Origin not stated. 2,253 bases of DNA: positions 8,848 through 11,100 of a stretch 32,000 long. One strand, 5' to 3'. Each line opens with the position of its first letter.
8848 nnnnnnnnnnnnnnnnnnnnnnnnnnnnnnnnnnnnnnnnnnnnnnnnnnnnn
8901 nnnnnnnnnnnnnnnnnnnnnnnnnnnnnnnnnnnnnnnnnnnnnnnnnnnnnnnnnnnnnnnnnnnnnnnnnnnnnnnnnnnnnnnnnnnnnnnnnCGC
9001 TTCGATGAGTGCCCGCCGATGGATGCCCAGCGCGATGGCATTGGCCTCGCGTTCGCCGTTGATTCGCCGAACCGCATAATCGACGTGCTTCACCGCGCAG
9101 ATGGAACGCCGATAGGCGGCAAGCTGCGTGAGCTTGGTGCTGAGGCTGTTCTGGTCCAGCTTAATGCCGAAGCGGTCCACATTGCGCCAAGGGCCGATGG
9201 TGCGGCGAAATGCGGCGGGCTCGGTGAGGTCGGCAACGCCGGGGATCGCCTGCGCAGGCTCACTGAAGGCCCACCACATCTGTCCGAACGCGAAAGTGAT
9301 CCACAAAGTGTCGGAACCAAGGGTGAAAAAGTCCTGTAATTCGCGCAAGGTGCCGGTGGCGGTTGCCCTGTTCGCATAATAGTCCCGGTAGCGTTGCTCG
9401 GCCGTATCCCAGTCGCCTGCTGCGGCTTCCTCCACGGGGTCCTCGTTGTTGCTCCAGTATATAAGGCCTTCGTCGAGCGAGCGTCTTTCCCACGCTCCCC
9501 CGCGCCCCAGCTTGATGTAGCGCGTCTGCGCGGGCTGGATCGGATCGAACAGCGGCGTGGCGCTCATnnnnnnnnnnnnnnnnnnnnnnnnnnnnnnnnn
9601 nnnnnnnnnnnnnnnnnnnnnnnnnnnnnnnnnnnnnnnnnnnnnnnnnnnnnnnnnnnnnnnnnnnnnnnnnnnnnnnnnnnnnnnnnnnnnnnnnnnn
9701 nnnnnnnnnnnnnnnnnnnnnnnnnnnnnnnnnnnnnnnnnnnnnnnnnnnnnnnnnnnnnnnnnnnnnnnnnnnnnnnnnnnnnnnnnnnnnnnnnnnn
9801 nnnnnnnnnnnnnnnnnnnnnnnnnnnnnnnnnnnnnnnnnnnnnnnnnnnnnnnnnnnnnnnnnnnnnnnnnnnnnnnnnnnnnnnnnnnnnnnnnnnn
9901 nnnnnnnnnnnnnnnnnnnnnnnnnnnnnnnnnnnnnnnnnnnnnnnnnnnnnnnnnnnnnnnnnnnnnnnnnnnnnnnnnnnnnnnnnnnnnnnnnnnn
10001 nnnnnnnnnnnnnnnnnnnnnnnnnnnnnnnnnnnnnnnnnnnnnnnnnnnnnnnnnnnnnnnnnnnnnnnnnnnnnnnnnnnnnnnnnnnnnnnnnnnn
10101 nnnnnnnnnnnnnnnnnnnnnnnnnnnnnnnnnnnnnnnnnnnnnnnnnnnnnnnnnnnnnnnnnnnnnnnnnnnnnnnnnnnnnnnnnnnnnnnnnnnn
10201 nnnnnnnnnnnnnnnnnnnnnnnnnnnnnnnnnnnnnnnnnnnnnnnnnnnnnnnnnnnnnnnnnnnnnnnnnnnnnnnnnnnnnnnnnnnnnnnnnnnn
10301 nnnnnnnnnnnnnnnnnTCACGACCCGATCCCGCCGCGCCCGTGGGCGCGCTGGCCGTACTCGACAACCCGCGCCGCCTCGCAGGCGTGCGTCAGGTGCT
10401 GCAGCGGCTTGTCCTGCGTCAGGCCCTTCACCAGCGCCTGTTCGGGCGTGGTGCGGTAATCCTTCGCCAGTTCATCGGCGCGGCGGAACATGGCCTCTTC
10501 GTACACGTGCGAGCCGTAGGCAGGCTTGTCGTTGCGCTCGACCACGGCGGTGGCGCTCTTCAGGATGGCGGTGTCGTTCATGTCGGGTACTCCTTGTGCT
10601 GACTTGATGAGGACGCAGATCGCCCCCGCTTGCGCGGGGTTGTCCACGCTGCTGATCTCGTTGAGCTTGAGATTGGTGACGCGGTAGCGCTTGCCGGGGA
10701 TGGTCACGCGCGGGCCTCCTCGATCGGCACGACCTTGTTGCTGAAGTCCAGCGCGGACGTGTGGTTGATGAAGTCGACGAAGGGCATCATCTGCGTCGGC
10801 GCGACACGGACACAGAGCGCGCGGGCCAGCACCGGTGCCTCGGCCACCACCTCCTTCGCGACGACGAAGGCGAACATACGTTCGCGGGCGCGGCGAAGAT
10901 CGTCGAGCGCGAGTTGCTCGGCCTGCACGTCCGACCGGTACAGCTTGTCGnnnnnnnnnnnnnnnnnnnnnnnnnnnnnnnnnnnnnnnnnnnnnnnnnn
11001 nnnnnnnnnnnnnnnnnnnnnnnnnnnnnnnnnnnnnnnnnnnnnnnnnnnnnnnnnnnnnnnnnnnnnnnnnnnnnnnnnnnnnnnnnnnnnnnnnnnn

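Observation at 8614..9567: Stand-alone Mrr-type nuclease with an unrecognised N-terminal domain as terminal cargo of the island: candidate single-gene anti-phage effector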

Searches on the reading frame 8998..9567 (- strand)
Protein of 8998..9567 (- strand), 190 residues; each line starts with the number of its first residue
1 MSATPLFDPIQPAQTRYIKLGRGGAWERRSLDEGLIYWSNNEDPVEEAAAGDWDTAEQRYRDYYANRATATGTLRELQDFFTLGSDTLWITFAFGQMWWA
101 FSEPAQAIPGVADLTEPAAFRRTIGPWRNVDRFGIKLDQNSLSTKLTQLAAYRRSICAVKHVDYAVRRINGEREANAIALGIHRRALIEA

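Call 30: search_protein_representatives(protein=window:8998-9567:-)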
Query: 190 residues. Proteins with E-value up to 0.001 (for the whole library): 645; up to 1e-10: 329; up to 1e-30: 19. The best 150 are listed.
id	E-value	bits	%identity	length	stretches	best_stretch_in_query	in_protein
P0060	2.7e-42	161.0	46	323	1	4-176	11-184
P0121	1.1e-41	158.9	44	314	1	3-188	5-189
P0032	1.4e-41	158.6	48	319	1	10-190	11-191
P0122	1.2e-39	152.3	42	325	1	7-183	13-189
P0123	1.1e-35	139.4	44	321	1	7-180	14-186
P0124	4.7e-35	137.4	40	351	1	8-180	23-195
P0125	6.0e-35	137.0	42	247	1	9-176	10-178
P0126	1.0e-34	136.3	43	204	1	10-180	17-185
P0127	7.1e-34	133.5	41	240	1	8-189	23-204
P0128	4.3e-33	130.9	43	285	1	13-187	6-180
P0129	5.3e-33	130.6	53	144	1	9-134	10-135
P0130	9.3e-33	129.9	41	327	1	5-181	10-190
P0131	9.3e-33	129.9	40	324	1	8-180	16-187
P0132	9.0e-32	126.7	39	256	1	13-188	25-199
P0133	1.6e-31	125.8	43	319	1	8-174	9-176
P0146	1.6e-28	116.0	40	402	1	9-189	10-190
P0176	1.9e-23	99.5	34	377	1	14-186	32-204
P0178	3.3e-23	98.7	36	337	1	14-176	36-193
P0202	5.7e-21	91.4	33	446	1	9-185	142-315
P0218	4.6e-20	88.5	32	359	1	6-188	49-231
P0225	8.7e-20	87.6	33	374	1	14-190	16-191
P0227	9.8e-20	87.4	37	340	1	9-173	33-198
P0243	2.7e-18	82.7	34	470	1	10-176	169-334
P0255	2.0e-17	79.9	30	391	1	4-173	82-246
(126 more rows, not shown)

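Call 32: search_protein_families(library=pfam, proteins=[P0202, P0243, P0146, P0176, P0225, P0255, P0218, P0124, P0227, P0178], max_evalue=0.01)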
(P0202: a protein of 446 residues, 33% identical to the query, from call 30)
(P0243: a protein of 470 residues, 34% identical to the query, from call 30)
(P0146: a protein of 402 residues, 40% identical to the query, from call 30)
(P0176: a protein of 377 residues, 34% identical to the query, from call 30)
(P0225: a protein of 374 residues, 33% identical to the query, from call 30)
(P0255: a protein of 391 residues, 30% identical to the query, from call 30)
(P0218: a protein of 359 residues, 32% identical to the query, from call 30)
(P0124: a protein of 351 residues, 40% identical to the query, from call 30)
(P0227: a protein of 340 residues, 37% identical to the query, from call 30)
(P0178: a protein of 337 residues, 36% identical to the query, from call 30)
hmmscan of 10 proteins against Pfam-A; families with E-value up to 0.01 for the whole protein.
P0202 (446 aa): 1 family
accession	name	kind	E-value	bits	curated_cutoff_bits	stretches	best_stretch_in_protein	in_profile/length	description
PF04471.18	Mrr_cat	-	0.0013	19.2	21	1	328-394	4-71/115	Restriction endonuclease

P0243 (470 aa): 3 families
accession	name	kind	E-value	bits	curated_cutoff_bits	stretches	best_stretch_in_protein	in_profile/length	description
PF13772.11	AIG2_2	-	3.9e-16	59.7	27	1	65-146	1-83/83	AIG2-like family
PF06094.17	GGACT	-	1.6e-10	42.1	22.8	1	10-118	2-111/120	Gamma-glutamyl cyclotransferase, AIG2-like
PF04752.17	ChaC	-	0.0039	17.7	21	1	10-121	4-122/176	ChaC-like protein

P0146 (402 aa): 1 family
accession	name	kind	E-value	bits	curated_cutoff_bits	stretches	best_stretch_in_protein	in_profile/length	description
PF04471.18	Mrr_cat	-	7.5e-06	26.5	21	1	198-250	3-57/115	Restriction endonuclease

P0176 (377 aa): 1 family
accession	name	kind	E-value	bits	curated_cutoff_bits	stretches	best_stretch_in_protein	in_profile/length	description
PF04471.18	Mrr_cat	-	7.6e-05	23.2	21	1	217-289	4-77/115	Restriction endonuclease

P0225 (374 aa): 0 families

P0255 (391 aa): 1 family
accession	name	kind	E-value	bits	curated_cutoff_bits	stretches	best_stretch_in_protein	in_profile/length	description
PF04471.18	Mrr_cat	-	0.0006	20.4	21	1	268-324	1-59/115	Restriction endonuclease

P0218 (359 aa): 1 family
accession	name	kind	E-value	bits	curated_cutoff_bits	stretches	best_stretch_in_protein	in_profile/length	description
PF04471.18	Mrr_cat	-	9.6e-06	26.1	21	1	241-342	4-112/115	Restriction endonuclease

P0124 (351 aa): 1 family
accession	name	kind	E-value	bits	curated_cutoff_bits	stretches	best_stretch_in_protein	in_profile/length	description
PF04471.18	Mrr_cat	-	0.0015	19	21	1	210-264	1-57/115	Restriction endonuclease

P0227 (340 aa): 0 families

P0178 (337 aa): 0 families

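Call 43: predict_structure(alignment_id=A2)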
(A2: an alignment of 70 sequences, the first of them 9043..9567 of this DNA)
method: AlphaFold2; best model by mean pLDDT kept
length: 175 residues; sequences in the alignment: 70
mean_pLDDT: 93.6   pTM: 0.89
mean pLDDT of the five models: 93.6, 93.5, 92.9, 92.9, 92.1
residues with pLDDT >= 90: 142; 70-90: 31; 50-70: 2; < 50: 0
segments of 3 or more residues with pLDDT < 50: none
pLDDT, mean of each block of 10 residues (from residue 1): 91 97 94 95 93 97 95 96 98 97 95 86 98 96 84 87 96 83
secondary structure, 60 per line:
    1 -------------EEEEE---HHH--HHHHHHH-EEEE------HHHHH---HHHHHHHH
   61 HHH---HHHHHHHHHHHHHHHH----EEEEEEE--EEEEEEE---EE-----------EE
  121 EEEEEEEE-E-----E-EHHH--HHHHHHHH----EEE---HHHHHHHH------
elements in order: E14-18 H27-33 E35-38 H45-49 H53-63 H67-82 E87-93 E96-102 E119-128 H144-151 E156-158 H162-169

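Call 47: fold_search(model_id=the predicted structure, library=pdb)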
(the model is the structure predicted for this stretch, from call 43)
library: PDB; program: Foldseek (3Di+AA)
matches with E <= 10: 444; with E <= 0.001: 0
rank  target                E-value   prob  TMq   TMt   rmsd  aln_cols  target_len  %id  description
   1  4rdo_D                1.2e-02  0.92  0.40  0.46   8.9       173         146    9  Structure of YTH-YTHDF2 in the free state (released 2014-12-24)
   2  7z8w_B                3.5e-02  0.77  0.41  0.45   7.2       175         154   10  Crystal structure of YTHDF2 with compound YLI_DC1_018 (released 2022-03-30)
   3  4u8t_A                4.6e-02  0.80  0.45  0.49   6.7       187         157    8  Crystal structure of YTH domain of Zygosaccharomyces rouxii MRB1 protein in complex with N6-Methyladenosine RNA (released 2014-09-10)
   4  9qem_A                5.9e-02  0.63  0.38  0.44   7.5       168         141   11  Crystal structure of YTHDF2 in complex with compound 3 (AI-DF2-11) (released 2025-07-09)
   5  7z8w_A                7.6e-02  0.66  0.41  0.48   7.3       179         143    9  Crystal structure of YTHDF2 with compound YLI_DC1_018 (released 2022-03-30)
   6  2gbs_MODEL_1_A        1.4e-01  0.44  0.39  0.45   7.1       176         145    8  NMR structure of Rpa0253 from Rhodopseudomonas palustris. Northeast structural genomics consortium target RpR3 (released 2006-04-11)
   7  7yz8_A                1.7e-01  0.16  0.28  0.26  14.1       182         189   10  Triclinic crystal structure of YTHDF1 YTH domain (544AVV546 mutant) (released 2023-03-01)
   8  9h36_B                2.6e-01  0.30  0.36  0.44   6.6       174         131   10  Crystal structure of the YTHDC2 YTH domain (released 2024-10-30)
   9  4u2j_A                2.6e-01  0.04  0.15  0.18  18.2       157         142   14  N-terminal domain of C. Reinhardtii SAS-6 homolog bld12p variant Q93E F145W (NN27) (released 2015-07-29)
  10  4ttz_A                3.2e-01  0.04  0.15  0.18  18.4       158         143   14  N-terminal domain of C. Reinhardtii SAS-6 homolog bld12p variant G94E F145W Q147K (NN26) (released 2015-07-01)
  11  8rl2_CJ               3.8e-01  0.09  0.17  0.11   8.2        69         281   14  Human pre-60S - State 5 (released 2025-01-15)
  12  4ttz_C                5.0e-01  0.07  0.15  0.18  14.1        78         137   17  N-terminal domain of C. Reinhardtii SAS-6 homolog bld12p variant G94E F145W Q147K (NN26) (released 2015-07-01)
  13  4u2i_C                5.0e-01  0.06  0.14  0.17  13.9        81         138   15  N-terminal domain of C. Rheinhardtii SAS-6 homolog bld12p Q93E G94D K146R Q147R (NN23) (released 2015-07-29)
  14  6zz8_A                6.0e-01  0.06  0.13  0.11  13.7        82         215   15  MB_CRS6-15 bound to CrSAS-6_6HR (released 2021-07-07)
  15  4tpz_A                6.0e-01  0.04  0.17  0.20  18.2       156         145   14  N-terminal domain of C. Reinhardtii SAS-6 homolog bld12p F145W (NN2) (released 2015-06-24)
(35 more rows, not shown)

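Call 75: fold_search(model_id=the predicted structure, library=viral)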
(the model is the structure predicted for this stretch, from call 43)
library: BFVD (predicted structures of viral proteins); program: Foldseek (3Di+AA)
matches with E <= 10: 342; with E <= 0.001: 1
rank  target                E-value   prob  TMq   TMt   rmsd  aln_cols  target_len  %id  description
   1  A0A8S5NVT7            1.3e-06  1.00  0.69  0.38   4.1       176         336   10  Uncharacterized protein [Myoviridae sp. ctEBR14]
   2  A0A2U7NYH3            1.8e-02  0.72  0.38  0.40   7.2       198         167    8  ASCH domain-containing protein [Hot spring virus BHS1]
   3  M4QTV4                1.3e-01  0.07  0.14  0.16  22.4       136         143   14  (no name in the UniProt tables at hand)
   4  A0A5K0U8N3            2.6e-01  0.18  0.23  0.17   7.0        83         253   12  Uncharacterized protein [Yasminevirus sp. GU-2018]
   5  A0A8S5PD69            2.8e-01  0.08  0.19  0.07  14.4       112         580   12  Tail protein [Siphoviridae sp. ct5TL29]
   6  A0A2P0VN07            2.8e-01  0.07  0.21  0.06  14.9       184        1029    8  Uncharacterized protein [Tetraselmis virus 1]
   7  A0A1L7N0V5            3.0e-01  0.08  0.14  0.07  11.7        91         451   11  AAA+ ATPase domain-containing protein [Ralstonia phage RP12]
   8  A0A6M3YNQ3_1          3.4e-01  0.06  0.21  0.07  15.1       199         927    8  SF3 helicase domain-containing protein [Picornavirales sp.]
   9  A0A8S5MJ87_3          4.6e-01  0.06  0.14  0.02  10.4        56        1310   12  ATP dependent DNA helicase [CrAss-like virus sp. ctcfK29]
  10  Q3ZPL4                5.3e-01  0.14  0.17  0.10  12.1        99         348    9  Polyprotein (Fragment) [Dengue virus type 4]
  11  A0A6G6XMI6            5.3e-01  0.06  0.15  0.19  11.1       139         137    6  (no name in the UniProt tables at hand)
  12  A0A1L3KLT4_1          5.3e-01  0.03  0.16  0.04  16.4       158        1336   11  (no name in the UniProt tables at hand)
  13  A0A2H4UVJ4            6.0e-01  0.09  0.21  0.13   6.0        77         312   10  EVE domain-containing protein [Bodo saltans virus]
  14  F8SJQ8                6.4e-01  0.03  0.17  0.14  15.8       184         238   14  Uncharacterized protein 026 [Pseudomonas phage PhiPA3]
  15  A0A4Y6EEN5            6.8e-01  0.16  0.25  0.21   8.9       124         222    8  DUF3850 domain-containing protein [Gordonia phage William]
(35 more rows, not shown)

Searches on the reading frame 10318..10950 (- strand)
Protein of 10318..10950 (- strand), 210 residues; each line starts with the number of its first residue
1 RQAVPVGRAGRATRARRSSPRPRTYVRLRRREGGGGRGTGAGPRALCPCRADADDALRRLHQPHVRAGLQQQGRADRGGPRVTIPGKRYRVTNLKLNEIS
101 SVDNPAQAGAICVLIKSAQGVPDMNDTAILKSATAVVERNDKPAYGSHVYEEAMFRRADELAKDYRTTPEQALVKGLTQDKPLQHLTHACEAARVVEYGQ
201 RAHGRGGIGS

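Call 59: search_protein_families(library=phrogs, proteins=[window:10318-10950:-], max_evalue=0.01)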
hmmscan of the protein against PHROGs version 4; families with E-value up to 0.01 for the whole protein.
window:10318-10950:- (210 aa): 2 families
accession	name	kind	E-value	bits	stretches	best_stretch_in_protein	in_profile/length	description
phrog_24785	-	unknown function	1.8e-05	25.2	1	86-137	3-51/370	-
phrog_19463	-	unknown function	0.0017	18.8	1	90-174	11-99/419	-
